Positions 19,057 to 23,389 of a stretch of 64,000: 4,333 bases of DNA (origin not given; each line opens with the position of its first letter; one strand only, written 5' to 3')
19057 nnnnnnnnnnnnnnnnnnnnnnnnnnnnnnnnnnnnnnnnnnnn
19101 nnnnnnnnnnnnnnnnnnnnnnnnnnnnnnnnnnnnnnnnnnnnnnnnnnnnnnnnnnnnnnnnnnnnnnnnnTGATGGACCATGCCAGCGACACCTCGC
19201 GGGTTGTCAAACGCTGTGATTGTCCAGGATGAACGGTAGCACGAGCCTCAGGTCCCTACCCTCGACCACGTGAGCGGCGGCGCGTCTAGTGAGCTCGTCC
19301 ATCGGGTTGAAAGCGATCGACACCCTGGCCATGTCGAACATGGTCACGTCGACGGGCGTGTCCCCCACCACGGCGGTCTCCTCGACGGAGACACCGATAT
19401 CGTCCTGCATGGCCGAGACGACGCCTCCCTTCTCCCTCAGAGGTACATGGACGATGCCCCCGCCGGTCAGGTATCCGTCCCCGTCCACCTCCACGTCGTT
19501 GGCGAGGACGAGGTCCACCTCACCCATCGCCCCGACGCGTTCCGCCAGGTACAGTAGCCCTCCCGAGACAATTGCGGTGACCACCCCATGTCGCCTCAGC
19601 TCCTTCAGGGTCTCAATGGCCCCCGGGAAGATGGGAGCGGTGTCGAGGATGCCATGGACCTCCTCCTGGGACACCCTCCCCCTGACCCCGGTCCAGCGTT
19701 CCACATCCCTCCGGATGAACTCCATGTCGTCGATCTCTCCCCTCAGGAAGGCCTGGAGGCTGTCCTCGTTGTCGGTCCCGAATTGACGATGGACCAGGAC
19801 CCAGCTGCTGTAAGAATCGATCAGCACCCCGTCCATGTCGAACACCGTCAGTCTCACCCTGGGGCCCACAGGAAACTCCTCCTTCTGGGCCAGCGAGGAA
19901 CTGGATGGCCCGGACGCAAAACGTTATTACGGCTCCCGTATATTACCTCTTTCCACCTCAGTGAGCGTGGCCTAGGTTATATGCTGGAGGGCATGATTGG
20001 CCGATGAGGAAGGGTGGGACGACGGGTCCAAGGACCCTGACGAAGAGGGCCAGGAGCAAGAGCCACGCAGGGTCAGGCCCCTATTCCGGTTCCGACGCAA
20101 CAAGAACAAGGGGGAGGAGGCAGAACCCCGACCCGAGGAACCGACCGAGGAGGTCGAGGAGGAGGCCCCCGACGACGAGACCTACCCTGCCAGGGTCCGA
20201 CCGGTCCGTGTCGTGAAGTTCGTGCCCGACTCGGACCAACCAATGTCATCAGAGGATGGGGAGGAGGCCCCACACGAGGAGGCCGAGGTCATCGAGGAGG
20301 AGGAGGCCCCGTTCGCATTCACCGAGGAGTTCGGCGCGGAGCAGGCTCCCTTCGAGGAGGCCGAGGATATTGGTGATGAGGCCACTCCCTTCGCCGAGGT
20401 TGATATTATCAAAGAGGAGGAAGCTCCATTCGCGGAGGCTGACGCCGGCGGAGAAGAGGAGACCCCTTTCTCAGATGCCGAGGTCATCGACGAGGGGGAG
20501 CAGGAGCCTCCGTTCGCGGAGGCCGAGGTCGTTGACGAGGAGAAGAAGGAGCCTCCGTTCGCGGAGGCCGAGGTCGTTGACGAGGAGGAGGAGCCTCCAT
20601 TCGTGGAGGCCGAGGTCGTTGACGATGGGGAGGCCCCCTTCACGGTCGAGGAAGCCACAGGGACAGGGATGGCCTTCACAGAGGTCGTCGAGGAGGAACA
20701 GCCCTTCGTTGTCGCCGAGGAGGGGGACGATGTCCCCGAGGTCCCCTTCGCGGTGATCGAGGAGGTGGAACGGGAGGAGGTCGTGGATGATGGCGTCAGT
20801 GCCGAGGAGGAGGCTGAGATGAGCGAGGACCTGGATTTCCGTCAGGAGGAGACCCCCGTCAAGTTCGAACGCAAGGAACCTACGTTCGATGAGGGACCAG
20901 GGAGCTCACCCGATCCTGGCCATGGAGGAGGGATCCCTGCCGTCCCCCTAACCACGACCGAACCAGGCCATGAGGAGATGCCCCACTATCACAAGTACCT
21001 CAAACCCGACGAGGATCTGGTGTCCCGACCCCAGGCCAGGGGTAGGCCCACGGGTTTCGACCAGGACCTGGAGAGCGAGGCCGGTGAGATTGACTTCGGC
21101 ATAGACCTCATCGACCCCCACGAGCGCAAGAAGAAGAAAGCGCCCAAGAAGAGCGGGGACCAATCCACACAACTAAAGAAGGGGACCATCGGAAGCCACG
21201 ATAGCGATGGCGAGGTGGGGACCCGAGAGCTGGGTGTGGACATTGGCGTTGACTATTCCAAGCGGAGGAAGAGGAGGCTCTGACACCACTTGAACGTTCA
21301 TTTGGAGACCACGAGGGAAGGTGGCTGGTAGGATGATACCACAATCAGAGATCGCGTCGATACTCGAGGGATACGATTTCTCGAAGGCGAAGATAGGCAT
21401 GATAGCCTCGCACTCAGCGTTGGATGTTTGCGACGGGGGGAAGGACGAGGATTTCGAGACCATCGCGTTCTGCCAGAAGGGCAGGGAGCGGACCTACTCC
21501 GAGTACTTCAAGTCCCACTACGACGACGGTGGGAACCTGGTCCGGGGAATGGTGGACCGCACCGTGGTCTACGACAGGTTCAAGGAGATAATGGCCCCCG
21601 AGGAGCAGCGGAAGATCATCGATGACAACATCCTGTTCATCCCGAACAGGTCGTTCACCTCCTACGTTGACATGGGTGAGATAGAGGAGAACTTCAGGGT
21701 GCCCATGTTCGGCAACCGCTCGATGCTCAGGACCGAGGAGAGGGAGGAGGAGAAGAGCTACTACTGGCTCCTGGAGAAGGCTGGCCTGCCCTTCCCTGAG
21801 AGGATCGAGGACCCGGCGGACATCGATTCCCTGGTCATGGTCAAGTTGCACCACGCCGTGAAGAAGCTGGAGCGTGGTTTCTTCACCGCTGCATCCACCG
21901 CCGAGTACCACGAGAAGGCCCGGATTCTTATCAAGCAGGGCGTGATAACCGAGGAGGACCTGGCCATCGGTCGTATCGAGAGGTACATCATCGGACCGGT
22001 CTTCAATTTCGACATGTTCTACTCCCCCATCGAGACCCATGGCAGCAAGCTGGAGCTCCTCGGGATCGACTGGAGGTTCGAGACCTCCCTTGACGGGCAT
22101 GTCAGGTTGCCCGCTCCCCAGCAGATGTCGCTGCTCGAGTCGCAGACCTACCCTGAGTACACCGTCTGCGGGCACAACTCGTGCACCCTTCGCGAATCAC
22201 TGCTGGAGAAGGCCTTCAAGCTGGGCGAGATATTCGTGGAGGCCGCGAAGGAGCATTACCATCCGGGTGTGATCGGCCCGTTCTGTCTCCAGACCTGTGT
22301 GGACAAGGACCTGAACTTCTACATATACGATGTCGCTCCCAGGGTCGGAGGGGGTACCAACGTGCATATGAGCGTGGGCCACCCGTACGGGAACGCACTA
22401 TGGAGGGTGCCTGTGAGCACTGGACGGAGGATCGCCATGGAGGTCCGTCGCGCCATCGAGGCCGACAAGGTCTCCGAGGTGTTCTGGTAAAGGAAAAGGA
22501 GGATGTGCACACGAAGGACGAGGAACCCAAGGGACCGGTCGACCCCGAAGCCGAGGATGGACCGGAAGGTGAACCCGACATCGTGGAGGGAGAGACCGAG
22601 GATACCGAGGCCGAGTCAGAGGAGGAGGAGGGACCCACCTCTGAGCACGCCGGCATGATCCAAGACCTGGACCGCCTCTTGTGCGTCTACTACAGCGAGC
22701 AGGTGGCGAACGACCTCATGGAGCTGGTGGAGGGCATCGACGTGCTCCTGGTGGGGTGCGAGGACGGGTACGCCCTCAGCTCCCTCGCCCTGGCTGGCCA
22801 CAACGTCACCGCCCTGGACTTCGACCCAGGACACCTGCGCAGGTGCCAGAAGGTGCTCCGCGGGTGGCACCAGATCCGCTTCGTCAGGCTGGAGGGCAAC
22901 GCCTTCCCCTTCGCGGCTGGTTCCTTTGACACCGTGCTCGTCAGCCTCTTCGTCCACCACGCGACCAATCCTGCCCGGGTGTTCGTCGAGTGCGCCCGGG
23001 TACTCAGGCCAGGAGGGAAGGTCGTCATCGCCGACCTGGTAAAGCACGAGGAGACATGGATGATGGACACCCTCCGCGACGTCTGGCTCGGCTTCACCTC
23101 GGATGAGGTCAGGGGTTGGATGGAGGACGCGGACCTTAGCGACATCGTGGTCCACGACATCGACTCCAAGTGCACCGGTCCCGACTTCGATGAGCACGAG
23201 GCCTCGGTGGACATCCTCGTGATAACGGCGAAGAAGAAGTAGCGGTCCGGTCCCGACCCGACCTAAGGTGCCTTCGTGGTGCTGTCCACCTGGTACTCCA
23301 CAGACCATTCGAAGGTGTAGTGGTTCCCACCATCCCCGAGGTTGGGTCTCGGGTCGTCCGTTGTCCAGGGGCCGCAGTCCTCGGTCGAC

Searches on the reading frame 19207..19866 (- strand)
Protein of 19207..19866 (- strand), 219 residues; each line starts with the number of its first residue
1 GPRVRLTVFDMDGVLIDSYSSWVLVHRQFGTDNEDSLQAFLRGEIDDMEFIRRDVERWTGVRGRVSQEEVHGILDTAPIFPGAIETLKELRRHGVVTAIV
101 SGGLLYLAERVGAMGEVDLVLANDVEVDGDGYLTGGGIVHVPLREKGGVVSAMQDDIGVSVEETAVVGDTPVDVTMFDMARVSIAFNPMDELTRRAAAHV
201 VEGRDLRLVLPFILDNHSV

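Call 7: search_protein_families(library=pfam, proteins=[window:19207-19866:-], max_evalue=0.001)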
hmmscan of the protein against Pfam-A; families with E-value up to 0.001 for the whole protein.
window:19207-19866:- (219 aa): 4 families
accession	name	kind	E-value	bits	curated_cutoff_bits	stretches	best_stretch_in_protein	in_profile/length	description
PF12710.13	HAD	-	9.8e-17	62.4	27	1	8-177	2-188/189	haloacid dehalogenase-like hydrolase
PF00702.32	Hydrolase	-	7.3e-13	49.8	26.4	1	5-177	2-187/191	haloacid dehalogenase-like hydrolase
PF13419.12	HAD_2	-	3.3e-07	31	23.8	1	8-102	2-103/178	Haloacid dehalogenase-like hydrolase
PF08282.18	Hydrolase_3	-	6.7e-06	26.4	20.9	1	146-201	188-243/255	haloacid dehalogenase-like hydrolase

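Call 8: search_protein_families(library=ncbifam, proteins=[window:19207-19866:-], max_evalue=0.001)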
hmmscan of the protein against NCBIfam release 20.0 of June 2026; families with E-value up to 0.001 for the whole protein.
window:19207-19866:- (219 aa): 16 families
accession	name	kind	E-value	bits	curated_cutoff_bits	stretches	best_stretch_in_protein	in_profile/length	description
TIGR01491.1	HAD-SF-IB-PSPlk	hypoth_equivalog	2.2e-47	161.4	151.9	1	4-193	4-195/201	phosphoserine phosphatase-like hydrolase, archaeal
TIGR00338.1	serB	equivalog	9.9e-26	90.7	144.15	1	5-212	15-218/219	phosphoserine phosphatase SerB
TIGR01488.1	HAD-SF-IB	subfamily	3.2e-22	79.4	45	1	7-179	2-176/177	HAD-IB family phosphatase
NF008350.0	PRK11133.1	equivalog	5.1e-15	55.4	413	1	39-199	146-302/324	phosphoserine phosphatase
TIGR01490.1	HAD-SF-IB-hyp1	subfamily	7.1e-11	42.7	98.3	1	77-188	86-198/202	HAD-IB family hydrolase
TIGR00099.1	Cof-subfamily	subfamily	7.1e-08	32.3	137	1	145-203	188-246/256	Cof-type HAD-IIB family hydrolase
NF010109.0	PRK13582.1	equivalog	8.5e-08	32.1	133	1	6-196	3-179/205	bifunctional phosphoserine phosphatase/homoserine phosphotransferase ThrH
NF002245.0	PRK01158.1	equivalog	1.3e-07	31.2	198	1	144-202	156-214/233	phosphoglycolate phosphatase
NF052360.1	HolPasePseu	equivalog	1.8e-06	27.8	280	1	5-199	2-210/218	histidinol-phosphatase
TIGR01662.1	HAD-SF-IIIA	subfamily_domain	6.7e-06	26.2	44.6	0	76-180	23-131/141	HAD-IIIA family hydrolase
NF008087.0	PRK10826.1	equivalog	1e-05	25.3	191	1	4-114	7-128/222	hexitol phosphatase HxpB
TIGR01487.1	Pglycolate_arch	equivalog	3.8e-05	23.6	122.75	1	144-197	146-199/215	phosphoglycolate phosphatase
TIGR01454.1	AHBA_synth_RP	hypoth_equivalog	7.4e-05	22.5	246.65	0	8-176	2-163/205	AHBA synthesis associated protein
TIGR01489.1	DKMTPPase-SF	subfamily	9.9e-05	22.5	81.55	1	7-134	4-132/188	MtnX-like HAD-IB family phosphatase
TIGR01482.1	SPP-subfamily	subfamily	0.00073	19.2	107.15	0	145-187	149-191/225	sucrose-phosphate phosphatase subfamily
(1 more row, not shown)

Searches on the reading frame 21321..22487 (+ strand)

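Call 7: search_protein_families(library=pfam, proteins=[window:21321-22487:+], max_evalue=0.001)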
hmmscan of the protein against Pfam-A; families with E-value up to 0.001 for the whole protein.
window:21321-22487:+ (389 aa): 2 families
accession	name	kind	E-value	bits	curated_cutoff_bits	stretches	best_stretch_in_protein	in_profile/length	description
PF06973.17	DUF1297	-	1.1e-73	247.3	23.8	1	195-387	1-186/188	Domain of unknown function (DUF1297)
PF06849.18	DUF1246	-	4.4e-42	143.4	25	1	25-162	1-122/122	Protein of unknown function (DUF1246)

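Call 8: search_protein_families(library=ncbifam, proteins=[window:21321-22487:+], max_evalue=0.001)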
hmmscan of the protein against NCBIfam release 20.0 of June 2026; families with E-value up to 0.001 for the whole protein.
window:21321-22487:+ (389 aa): 7 families
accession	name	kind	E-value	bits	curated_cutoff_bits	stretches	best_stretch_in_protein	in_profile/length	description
NF009780.0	PRK13278.1-5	equivalog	7.4e-90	301.5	556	1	5-387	1-359/361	formate--phosphoribosylaminoimidazolecarboxamide ligase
NF009783.0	PRK13278.2-4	equivalog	5.2e-82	275.6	590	1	9-387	3-354/356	formate--phosphoribosylaminoimidazolecarboxamide ligase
NF009779.0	PRK13278.1-3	equivalog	2.6e-62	210.9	580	1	23-387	3-331/333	formate--phosphoribosylaminoimidazolecarboxamide ligase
NF009781.0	PRK13278.1-6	subfamily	5.6e-62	209.6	603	1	5-387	1-354/356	formate--phosphoribosylaminoimidazolecarboxamide ligase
NF009778.0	PRK13278.1-1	equivalog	5.7e-58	196.6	570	1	22-388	19-355/356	formate--phosphoribosylaminoimidazolecarboxamide ligase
NF009782.0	PRK13278.2-1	equivalog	6.2e-34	117.7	482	1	25-387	3-308/310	formate--phosphoribosylaminoimidazolecarboxamide ligase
NF009403.0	PRK12767.1-2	equivalog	0.00017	20.9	286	1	309-360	261-312/342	carbamoyl phosphate synthase-like protein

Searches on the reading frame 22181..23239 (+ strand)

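Call 7: search_protein_families(library=pfam, proteins=[window:22181-23239:+], max_evalue=0.001)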
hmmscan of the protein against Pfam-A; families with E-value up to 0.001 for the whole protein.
window:22181-23239:+ (353 aa): 8 families
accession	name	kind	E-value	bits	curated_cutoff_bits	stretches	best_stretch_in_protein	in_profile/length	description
PF08241.18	Methyltransf_11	-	2.1e-20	73.6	21.2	1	190-283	2-95/95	Methyltransferase domain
PF13649.12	Methyltransf_25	-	6.1e-16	59.3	27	1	188-279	1-97/97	Methyltransferase domain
PF08242.18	Methyltransf_12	-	7.8e-13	49.4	30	1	191-280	3-97/98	Methyltransferase domain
PF13847.12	Methyltransf_31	-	3.8e-10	40.1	27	1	185-291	4-117/145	Methyltransferase domain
PF01209.24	Ubie_methyltran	-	2.2e-09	37.4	20.1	1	182-292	45-160/233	ubiE/COQ5 methyltransferase family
PF13489.12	Methyltransf_23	-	2e-08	34.5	27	1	182-318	20-158/164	Methyltransferase domain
PF20922.3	Anamorsin_N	-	5e-05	23.5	27.1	1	244-291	47-95/163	Anamorsin, N-terminal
PF08003.17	Methyltransf_9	-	0.00084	18.8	23.8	0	184-328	115-269/315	Protein of unknown function (DUF1698)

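Call 8: search_protein_families(library=ncbifam, proteins=[window:22181-23239:+], max_evalue=0.001)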
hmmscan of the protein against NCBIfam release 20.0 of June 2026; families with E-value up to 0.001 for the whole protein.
window:22181-23239:+ (353 aa): 24 families
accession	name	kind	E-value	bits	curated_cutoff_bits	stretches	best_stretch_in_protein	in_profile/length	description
NF045667.1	MTase_DVU1556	equivalog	1.6e-14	53.9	155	1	178-293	16-129/213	DVU_1556 family methyltransferase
NF045825.1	FAmtase_mtf2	equivalog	3.5e-12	46.1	400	1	180-291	56-166/248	fatty-acid O-methyltransferase Mtf2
NF045823.1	PthPhpthDimycoMt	equivalog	5.6e-12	45.4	300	1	174-292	58-175/256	phthiotriol/phenolphthiotriol dimycocerosates methyltransferase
NF043040.1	corrin_prot_MT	hypoth_equivalog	1.2e-11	44.5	180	1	173-293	28-157/216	corrinoid protein-associated methyltransferase CpaM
NF041537.1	ArsM_AhpD_UU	exception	3e-10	39.4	510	1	181-289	73-186/345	arsenite methyltransferase/AhpD domain selenoprotein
NF001241.0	PRK00216.1-2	equivalog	3.8e-10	39.8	327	1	178-289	45-153/231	demethylmenaquinone methyltransferase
TIGR01934.1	MenG_MenH_UbiE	subfamily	6.3e-10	38.7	158.35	1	186-301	41-158/223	ubiquinone/menaquinone biosynthesis methyltransferase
TIGR01983.1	UbiG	equivalog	1.4e-09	37.6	102.95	1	172-295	34-163/228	bifunctional 2-polyprenyl-6-hydroxyphenol methylase/3-demethylubiquinol 3-O-methyltransferase UbiG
NF047649.1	MTase_UXPK_star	exception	4.3e-09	35.8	460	1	179-287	72-185/283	methyltransferase/UXPK-star double selenoprotein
TIGR02072.1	BioC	equivalog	4.5e-09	36.5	184.95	1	174-290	18-139/244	malonyl-ACP O-methyltransferase BioC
NF011650.0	PRK15068.1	equivalog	1.1e-08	34.3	209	1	180-328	118-277/324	tRNA 5-methoxyuridine(34)/uridine 5-oxyacetic acid(34) synthase CmoB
TIGR00452.1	TIGR00452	equivalog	1.7e-08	33.7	275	1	176-328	110-271/316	tRNA 5-methoxyuridine(34)/uridine 5-oxyacetic acid(34) synthase CmoB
NF001244.0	PRK00216.1-5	equivalog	4.1e-08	32.8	216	1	206-301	73-170/236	bifunctional demethylmenaquinone methyltransferase/2-methoxy-6-polyprenyl-1,4-benzoquinol methylase UbiE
NF007610.0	PRK10258.1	equivalog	8.6e-08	31.8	342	1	186-290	44-145/251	malonyl-ACP O-methyltransferase BioC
NF052510.1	methyltran_MpqE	exception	2.3e-07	30.4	335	1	207-295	72-163/234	methyl-plastoquinone biosynthesis methyltransferase MpqE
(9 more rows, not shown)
